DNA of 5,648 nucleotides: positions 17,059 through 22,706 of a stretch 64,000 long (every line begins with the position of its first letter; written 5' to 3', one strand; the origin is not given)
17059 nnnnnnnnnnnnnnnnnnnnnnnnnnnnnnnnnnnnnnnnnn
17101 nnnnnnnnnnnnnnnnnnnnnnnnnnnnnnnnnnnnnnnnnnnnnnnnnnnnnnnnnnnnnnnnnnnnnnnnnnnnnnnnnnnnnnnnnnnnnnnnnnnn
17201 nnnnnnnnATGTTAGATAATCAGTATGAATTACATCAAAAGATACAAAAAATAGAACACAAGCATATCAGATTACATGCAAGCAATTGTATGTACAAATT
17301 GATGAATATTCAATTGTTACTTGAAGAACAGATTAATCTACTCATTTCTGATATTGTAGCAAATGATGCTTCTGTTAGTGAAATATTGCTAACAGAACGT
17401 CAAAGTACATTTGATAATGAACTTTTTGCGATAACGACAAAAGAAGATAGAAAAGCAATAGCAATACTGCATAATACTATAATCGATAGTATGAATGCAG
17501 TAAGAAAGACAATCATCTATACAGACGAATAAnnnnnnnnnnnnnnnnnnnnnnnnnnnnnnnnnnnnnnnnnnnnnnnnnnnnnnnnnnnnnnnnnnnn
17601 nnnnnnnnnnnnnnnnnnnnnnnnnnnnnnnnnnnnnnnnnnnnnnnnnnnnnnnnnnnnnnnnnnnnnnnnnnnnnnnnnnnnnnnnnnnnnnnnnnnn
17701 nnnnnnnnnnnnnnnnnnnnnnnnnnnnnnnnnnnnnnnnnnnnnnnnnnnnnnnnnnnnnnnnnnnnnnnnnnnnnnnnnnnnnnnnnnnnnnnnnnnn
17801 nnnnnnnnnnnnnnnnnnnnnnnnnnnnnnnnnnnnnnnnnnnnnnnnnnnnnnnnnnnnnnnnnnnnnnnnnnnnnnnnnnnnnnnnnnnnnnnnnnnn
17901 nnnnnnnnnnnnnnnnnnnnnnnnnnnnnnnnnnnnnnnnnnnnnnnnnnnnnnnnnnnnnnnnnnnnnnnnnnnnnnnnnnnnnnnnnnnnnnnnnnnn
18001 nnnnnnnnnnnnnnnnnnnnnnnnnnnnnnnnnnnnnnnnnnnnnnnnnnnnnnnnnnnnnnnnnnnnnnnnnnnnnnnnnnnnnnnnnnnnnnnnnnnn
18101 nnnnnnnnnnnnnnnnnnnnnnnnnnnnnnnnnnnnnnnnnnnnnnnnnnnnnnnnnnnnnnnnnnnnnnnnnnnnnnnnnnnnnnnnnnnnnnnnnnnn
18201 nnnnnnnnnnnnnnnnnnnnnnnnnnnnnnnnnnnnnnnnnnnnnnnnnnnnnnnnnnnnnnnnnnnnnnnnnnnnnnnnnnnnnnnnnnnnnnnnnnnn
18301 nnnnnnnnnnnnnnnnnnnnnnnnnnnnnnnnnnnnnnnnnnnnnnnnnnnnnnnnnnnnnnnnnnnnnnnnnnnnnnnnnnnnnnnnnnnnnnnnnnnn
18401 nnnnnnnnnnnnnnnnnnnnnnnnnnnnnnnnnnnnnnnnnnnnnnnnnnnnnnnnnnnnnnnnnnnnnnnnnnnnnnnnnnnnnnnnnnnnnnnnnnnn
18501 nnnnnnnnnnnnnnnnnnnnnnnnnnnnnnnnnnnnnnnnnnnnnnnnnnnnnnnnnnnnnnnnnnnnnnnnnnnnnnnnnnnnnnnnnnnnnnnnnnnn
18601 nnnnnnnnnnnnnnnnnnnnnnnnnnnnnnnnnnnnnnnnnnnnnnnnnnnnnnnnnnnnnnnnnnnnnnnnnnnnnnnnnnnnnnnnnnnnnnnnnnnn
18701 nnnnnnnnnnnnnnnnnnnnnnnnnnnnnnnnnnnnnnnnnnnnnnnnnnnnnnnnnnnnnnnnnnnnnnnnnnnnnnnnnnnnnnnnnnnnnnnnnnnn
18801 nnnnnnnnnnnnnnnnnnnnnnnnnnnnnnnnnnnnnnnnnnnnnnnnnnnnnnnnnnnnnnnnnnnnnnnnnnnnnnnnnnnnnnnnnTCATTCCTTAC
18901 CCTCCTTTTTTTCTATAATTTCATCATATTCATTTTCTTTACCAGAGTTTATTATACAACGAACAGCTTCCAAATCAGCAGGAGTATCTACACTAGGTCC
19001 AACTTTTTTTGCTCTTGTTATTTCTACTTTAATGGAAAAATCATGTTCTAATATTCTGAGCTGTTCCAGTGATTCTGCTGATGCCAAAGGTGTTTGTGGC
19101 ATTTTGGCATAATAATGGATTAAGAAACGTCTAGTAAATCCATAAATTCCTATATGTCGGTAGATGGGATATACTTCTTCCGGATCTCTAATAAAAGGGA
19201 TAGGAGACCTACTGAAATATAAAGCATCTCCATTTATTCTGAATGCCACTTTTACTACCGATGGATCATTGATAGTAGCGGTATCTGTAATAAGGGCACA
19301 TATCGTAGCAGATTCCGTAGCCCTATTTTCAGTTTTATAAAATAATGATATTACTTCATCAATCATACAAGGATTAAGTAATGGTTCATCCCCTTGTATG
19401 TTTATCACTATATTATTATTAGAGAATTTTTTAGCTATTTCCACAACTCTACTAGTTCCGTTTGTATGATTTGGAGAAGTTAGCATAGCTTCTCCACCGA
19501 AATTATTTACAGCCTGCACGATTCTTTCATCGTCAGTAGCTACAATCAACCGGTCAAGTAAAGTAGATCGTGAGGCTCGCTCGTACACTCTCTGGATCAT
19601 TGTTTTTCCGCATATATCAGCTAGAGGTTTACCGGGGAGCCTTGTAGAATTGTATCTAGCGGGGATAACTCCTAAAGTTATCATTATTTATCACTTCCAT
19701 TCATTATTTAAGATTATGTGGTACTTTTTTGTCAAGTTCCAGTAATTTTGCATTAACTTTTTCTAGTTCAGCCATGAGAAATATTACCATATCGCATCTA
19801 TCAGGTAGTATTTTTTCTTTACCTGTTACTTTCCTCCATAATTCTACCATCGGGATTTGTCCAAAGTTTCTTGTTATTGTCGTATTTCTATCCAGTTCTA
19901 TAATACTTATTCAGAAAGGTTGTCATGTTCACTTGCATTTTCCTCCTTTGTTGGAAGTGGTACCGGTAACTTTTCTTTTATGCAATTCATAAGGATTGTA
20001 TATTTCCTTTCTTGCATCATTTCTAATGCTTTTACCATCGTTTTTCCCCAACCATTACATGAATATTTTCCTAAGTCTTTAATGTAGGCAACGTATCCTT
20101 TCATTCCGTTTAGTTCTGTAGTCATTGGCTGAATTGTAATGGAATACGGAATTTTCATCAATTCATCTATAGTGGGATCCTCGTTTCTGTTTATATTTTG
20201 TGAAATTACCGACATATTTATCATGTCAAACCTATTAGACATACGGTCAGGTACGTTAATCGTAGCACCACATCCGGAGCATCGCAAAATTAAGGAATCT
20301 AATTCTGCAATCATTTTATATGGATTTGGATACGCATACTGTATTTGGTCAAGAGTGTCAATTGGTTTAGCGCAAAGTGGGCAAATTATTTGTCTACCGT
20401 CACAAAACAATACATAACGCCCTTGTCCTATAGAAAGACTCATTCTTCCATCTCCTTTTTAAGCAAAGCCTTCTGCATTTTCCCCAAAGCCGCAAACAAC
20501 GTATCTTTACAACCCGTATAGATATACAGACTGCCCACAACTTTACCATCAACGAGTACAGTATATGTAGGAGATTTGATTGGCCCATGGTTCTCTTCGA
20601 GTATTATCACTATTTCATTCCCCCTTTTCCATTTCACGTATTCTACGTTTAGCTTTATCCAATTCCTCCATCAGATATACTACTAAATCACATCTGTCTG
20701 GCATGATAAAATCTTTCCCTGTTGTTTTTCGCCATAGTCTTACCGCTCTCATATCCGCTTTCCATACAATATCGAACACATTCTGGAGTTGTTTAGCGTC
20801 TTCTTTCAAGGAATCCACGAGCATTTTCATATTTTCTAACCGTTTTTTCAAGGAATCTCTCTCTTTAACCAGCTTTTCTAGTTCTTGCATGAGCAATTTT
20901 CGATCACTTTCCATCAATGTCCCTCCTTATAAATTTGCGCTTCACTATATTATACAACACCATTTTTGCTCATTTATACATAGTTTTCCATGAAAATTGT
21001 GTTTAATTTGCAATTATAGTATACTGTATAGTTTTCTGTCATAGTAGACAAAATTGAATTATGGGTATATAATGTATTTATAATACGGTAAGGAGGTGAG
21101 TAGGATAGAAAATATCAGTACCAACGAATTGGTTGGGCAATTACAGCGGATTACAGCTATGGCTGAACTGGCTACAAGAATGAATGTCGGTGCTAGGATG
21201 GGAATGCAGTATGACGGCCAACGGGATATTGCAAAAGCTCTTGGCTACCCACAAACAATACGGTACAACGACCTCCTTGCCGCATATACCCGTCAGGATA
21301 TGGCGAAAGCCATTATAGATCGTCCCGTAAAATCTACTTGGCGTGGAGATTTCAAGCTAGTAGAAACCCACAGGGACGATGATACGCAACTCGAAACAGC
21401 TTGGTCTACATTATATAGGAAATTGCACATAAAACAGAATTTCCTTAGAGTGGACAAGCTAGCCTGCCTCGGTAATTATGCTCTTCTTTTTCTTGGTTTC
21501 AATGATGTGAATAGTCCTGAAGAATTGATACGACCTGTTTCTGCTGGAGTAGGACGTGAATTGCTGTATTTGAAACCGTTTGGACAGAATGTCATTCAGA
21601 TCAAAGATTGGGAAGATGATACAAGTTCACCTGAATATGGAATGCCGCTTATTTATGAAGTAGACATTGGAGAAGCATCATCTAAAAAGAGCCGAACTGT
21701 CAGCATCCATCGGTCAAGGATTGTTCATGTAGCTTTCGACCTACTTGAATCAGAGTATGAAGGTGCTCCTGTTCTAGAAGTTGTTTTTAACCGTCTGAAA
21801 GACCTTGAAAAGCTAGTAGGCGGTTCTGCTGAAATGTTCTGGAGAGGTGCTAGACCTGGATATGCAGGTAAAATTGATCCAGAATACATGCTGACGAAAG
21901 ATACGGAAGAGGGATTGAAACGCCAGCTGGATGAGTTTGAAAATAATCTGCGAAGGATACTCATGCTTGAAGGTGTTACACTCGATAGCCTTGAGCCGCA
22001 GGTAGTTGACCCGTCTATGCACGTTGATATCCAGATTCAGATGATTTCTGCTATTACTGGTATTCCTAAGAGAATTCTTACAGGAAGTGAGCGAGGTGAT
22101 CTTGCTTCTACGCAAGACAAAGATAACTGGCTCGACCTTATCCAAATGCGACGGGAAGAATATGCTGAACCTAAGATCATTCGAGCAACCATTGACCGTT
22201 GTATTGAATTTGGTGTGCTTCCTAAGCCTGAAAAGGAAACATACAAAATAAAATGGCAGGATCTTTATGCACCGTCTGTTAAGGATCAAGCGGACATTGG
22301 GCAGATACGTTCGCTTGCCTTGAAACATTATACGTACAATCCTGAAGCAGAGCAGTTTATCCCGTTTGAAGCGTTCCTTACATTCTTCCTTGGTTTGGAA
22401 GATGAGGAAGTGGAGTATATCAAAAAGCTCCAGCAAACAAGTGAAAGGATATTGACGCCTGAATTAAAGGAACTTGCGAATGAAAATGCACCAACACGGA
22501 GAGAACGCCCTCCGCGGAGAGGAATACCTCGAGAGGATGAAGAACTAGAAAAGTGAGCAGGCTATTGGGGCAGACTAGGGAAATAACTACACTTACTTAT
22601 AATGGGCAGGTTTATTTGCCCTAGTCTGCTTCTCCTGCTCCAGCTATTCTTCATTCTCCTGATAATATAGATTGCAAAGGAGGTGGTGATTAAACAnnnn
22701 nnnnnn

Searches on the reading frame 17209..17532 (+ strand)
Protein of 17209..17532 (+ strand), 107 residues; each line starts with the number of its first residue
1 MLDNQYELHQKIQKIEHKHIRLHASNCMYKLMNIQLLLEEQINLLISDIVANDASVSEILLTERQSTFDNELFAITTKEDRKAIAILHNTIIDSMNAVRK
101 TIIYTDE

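Call 12: search_protein_families(library=pfam, proteins=[window:17209-17532:+], max_evalue=0.01)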
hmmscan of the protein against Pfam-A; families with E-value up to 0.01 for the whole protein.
window:17209-17532:+ (107 aa): 0 families

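Call 13: search_protein_families(library=phrogs, proteins=[window:17209-17532:+], max_evalue=0.01)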
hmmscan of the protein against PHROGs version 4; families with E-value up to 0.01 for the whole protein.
window:17209-17532:+ (107 aa): 0 families

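Call 27: find_encoding_contigs(protein=window:17209-17532:+, flank=10000, max_places=10)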
Protein window:17209-17532:+ (107 aa): 1 contig read that carries it; 1 place shown.
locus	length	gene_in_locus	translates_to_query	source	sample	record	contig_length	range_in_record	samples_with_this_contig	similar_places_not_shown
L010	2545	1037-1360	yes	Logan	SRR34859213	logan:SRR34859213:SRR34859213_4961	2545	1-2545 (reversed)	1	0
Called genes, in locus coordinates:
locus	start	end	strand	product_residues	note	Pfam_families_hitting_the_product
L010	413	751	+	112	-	-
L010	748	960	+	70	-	-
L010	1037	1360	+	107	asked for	-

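Call 44: search_protein_families(library=pfam, proteins=[window:17209-17532:+], max_evalue=5)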
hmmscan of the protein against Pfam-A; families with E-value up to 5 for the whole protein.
window:17209-17532:+ (107 aa): 0 families

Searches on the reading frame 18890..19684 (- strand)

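Call 12: search_protein_families(library=pfam, proteins=[window:18890-19684:-], max_evalue=0.01)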
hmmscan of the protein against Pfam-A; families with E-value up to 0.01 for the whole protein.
window:18890-19684:- (264 aa): 2 families
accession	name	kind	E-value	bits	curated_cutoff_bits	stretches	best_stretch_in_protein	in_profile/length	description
PF02348.25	CTP_transf_3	-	1.5e-56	192.1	22.6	1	5-215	2-214/217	Cytidylyltransferase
PF12804.13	NTP_transf_3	-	1.1e-07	32.6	27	1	18-121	15-117/160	MobA-like NTP transferase domain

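Call 13: search_protein_families(library=phrogs, proteins=[window:18890-19684:-], max_evalue=0.01)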
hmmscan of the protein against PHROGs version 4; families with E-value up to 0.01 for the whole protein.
window:18890-19684:- (264 aa): 0 families

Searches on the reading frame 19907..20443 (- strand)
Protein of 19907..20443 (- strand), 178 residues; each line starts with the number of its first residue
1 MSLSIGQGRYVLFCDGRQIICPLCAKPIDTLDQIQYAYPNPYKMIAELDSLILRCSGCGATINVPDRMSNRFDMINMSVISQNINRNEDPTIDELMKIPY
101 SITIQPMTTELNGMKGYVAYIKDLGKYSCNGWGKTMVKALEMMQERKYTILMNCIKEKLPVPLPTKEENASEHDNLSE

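Call 12: search_protein_families(library=pfam, proteins=[window:19907-20443:-], max_evalue=0.01)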
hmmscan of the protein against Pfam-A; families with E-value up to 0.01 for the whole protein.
window:19907-20443:- (178 aa): 1 family
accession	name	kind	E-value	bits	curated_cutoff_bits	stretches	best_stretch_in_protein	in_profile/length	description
PF23548.1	Zn_ribbon_FGT1_2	-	0.00023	21.1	27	1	53-69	3-19/35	FORGETTER1 second zinc ribbon domain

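Call 13: search_protein_families(library=phrogs, proteins=[window:19907-20443:-], max_evalue=0.01)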
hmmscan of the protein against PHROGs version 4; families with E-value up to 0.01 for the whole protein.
window:19907-20443:- (178 aa): 2 families
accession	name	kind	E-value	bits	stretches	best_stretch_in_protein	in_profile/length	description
phrog_497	-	moron, auxiliary metabolic gene and host takeover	1.1e-05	26.1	1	99-170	12-76/342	toxin-antitoxin system HicB-like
phrog_4615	-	unknown function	0.0057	17.8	0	52-75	24-47/61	-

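Call 44: search_protein_families(library=pfam, proteins=[window:19907-20443:-], max_evalue=5)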
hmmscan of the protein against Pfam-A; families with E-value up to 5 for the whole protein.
window:19907-20443:- (178 aa): 6 families
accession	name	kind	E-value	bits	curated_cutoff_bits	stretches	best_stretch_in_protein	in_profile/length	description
PF23548.1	Zn_ribbon_FGT1_2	-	0.00023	21.1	27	1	53-69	3-19/35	FORGETTER1 second zinc ribbon domain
PF04810.20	zf-Sec23_Sec24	-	0.012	16.1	25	2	52-63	1-12/39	Sec23/Sec24 zinc finger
PF25403.1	zf-C2H2_ZFAND2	-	0.044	14.2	27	1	19-30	3-14/40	ZFAND2A/B-like C2H2 zinc finger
PF24441.1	DUF7560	-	0.046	13.9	27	1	53-68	6-21/44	Family of unknown function (DUF7560)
PF13248.11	Zn_ribbon_3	-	0.12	12.3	27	0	19-33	3-17/26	zinc-ribbon domain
PF23547.1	Zn_ribbon_FGT1_1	-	0.17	11.9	27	1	53-66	3-16/35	FORGETTER1 first zinc ribbon domain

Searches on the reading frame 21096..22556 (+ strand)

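Call 12: search_protein_families(library=pfam, proteins=[window:21096-22556:+], max_evalue=0.01)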
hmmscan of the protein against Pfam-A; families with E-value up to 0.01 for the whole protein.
window:21096-22556:+ (486 aa): 2 families
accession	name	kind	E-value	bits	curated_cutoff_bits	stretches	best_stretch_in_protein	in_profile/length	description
PF06381.16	Phage_portal_3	-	1e-37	130.1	33.8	1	60-404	3-350/357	Phage portal protein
PF04860.17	Phage_portal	-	1.1e-05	25.2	39.1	1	186-343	98-253/321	Phage portal protein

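Call 13: search_protein_families(library=phrogs, proteins=[window:21096-22556:+], max_evalue=0.01)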
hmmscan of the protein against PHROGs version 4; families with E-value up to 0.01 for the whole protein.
window:21096-22556:+ (486 aa): 1 family
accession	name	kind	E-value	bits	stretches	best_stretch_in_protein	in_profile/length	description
phrog_146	-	head and packaging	1.1e-57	197.2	1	29-413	24-410/587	portal protein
